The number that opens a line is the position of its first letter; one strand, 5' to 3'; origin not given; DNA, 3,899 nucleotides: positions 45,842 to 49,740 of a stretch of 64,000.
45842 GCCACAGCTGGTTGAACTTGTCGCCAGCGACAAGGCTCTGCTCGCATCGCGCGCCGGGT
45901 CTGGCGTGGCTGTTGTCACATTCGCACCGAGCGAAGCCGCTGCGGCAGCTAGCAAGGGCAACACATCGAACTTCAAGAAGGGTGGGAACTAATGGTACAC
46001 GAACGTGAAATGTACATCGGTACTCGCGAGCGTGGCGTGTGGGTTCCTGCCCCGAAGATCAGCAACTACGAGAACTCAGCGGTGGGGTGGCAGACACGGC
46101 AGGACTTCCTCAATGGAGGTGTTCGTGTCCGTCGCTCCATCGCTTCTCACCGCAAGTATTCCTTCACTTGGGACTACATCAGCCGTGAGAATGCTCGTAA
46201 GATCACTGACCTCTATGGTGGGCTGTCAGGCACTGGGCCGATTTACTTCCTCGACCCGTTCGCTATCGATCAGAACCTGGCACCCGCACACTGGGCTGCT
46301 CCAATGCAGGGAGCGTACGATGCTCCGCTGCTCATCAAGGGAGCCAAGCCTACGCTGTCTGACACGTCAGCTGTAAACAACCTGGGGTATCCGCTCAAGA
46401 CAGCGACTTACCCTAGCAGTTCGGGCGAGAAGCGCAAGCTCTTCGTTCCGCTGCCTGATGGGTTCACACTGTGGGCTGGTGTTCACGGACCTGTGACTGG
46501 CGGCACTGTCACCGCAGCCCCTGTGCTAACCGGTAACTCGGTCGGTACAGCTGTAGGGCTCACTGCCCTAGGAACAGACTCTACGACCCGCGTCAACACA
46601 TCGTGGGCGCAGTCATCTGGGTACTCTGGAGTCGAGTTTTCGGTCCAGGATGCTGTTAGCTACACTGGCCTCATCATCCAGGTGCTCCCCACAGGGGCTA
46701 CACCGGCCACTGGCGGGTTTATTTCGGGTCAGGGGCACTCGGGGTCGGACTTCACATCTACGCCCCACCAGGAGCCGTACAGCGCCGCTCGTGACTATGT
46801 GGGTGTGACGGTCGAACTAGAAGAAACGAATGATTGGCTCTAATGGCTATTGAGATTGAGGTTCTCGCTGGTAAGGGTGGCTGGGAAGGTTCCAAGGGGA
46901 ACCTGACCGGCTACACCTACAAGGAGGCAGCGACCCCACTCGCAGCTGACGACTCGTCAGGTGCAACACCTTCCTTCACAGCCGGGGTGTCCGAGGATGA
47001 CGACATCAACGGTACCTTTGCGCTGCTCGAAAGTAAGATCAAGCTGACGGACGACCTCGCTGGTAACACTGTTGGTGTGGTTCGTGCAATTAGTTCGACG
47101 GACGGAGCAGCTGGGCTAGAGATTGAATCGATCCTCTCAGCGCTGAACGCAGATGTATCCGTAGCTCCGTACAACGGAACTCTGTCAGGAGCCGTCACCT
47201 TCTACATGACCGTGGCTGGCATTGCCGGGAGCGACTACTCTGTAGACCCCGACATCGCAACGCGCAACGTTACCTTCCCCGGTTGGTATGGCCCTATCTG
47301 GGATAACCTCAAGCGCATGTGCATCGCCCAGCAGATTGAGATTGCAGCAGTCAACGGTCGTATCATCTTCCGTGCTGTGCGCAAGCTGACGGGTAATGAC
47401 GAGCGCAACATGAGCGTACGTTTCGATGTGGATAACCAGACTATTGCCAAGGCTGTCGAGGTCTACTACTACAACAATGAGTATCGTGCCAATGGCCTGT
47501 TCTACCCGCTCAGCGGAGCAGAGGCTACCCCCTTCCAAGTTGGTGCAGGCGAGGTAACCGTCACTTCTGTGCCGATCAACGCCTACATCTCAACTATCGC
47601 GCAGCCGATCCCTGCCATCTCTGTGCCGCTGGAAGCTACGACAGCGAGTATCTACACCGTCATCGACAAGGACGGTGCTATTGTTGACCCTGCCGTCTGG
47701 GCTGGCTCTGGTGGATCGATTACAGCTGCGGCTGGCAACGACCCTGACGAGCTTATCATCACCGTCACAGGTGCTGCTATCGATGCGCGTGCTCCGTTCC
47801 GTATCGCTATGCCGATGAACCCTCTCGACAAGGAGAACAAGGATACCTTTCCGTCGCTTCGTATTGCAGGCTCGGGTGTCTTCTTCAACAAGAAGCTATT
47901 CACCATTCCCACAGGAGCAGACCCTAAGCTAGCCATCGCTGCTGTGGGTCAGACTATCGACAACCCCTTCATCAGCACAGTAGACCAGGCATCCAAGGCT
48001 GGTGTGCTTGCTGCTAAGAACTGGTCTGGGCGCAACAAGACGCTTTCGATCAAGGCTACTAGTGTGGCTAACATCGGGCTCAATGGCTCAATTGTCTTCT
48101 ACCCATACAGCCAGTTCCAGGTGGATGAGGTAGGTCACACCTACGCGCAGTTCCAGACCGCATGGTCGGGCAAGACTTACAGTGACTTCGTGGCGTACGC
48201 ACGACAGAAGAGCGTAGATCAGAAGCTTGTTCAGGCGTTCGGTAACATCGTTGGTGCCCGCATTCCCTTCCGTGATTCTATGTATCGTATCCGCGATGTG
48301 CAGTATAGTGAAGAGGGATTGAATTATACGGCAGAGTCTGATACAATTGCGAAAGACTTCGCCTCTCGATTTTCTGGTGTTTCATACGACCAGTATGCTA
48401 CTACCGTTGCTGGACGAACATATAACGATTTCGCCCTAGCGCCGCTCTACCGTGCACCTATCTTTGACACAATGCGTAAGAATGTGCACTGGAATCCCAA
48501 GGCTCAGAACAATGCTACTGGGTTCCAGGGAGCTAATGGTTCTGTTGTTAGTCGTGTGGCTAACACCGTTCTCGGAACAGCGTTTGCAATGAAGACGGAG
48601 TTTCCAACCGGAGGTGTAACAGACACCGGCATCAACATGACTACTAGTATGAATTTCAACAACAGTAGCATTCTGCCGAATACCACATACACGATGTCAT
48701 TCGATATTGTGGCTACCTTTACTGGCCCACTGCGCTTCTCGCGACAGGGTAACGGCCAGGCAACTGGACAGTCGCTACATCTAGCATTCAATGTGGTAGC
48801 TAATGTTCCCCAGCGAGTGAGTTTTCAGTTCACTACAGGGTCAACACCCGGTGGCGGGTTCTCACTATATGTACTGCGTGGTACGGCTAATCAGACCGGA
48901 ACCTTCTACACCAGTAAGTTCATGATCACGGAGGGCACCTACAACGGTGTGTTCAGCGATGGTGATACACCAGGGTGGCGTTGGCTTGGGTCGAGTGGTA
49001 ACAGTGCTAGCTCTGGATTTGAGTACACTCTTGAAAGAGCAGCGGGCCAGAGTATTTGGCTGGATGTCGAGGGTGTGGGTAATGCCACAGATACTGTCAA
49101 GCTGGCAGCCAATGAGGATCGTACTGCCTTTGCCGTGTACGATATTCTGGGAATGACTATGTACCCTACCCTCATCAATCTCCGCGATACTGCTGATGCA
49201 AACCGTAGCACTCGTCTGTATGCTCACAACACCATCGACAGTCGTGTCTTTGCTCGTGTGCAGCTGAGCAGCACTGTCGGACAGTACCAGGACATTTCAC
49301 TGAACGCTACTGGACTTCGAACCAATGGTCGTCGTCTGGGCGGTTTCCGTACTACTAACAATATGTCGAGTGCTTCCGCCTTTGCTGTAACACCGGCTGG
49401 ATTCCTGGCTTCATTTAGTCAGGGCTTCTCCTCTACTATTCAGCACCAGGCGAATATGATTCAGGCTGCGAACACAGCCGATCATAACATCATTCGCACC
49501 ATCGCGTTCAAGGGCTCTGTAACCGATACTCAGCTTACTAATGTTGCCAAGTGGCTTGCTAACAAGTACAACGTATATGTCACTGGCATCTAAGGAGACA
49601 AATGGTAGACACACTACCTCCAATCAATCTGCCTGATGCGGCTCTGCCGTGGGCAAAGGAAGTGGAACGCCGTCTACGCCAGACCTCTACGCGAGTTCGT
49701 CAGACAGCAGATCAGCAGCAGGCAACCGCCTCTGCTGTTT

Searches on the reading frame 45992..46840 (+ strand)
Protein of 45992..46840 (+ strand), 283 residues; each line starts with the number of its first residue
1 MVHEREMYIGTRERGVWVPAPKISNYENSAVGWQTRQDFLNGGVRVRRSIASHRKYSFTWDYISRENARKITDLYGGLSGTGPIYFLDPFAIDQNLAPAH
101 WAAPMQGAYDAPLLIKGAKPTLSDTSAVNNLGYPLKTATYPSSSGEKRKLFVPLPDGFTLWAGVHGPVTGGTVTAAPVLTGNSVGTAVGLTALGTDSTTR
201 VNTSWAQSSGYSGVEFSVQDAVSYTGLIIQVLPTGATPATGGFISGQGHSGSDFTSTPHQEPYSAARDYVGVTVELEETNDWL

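Call 74: search_protein_families(library=phrogs, proteins=[window:45992-46840:+], max_evalue=0.00001)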
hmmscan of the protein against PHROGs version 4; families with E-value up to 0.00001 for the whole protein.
window:45992-46840:+ (283 aa): 2 families
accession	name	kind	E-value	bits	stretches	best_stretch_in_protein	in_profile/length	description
phrog_20280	-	tail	1e-62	213.1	2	6-223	4-229/340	minor tail protein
phrog_27130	-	tail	6e-06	25.8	1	38-112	35-108/709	tail protein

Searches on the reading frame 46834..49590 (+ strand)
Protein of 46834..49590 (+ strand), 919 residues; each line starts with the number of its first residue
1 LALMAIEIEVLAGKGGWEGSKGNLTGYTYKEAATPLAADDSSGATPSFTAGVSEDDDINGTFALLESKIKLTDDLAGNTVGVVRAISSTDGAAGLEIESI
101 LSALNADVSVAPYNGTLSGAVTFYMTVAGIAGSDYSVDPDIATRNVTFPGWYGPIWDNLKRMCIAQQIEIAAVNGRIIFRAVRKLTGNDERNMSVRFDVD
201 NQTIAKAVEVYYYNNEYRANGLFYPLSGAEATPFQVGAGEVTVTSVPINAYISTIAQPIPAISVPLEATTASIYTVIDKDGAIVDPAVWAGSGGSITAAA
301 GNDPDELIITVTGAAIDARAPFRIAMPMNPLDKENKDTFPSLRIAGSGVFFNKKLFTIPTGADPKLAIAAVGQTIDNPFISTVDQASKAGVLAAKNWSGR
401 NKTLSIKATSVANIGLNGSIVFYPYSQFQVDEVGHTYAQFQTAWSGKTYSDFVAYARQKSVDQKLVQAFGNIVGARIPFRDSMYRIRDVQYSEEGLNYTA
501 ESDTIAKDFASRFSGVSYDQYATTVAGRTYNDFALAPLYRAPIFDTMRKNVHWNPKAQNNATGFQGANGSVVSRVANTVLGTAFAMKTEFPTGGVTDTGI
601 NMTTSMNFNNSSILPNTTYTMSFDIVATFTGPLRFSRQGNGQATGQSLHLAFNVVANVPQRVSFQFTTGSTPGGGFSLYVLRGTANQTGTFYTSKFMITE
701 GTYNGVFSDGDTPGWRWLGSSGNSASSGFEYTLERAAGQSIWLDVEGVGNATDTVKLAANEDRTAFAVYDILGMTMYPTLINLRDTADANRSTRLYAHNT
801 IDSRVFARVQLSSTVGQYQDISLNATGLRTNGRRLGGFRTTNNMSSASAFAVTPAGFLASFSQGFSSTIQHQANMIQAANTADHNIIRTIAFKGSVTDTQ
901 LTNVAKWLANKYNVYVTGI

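Call 74: search_protein_families(library=phrogs, proteins=[window:46834-49590:+], max_evalue=0.00001)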
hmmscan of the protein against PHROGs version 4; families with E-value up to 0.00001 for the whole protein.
window:46834-49590:+ (919 aa): 1 family
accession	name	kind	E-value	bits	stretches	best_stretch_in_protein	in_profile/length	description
phrog_14644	-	tail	5.6e-105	353.2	1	14-540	217-744/747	tail protein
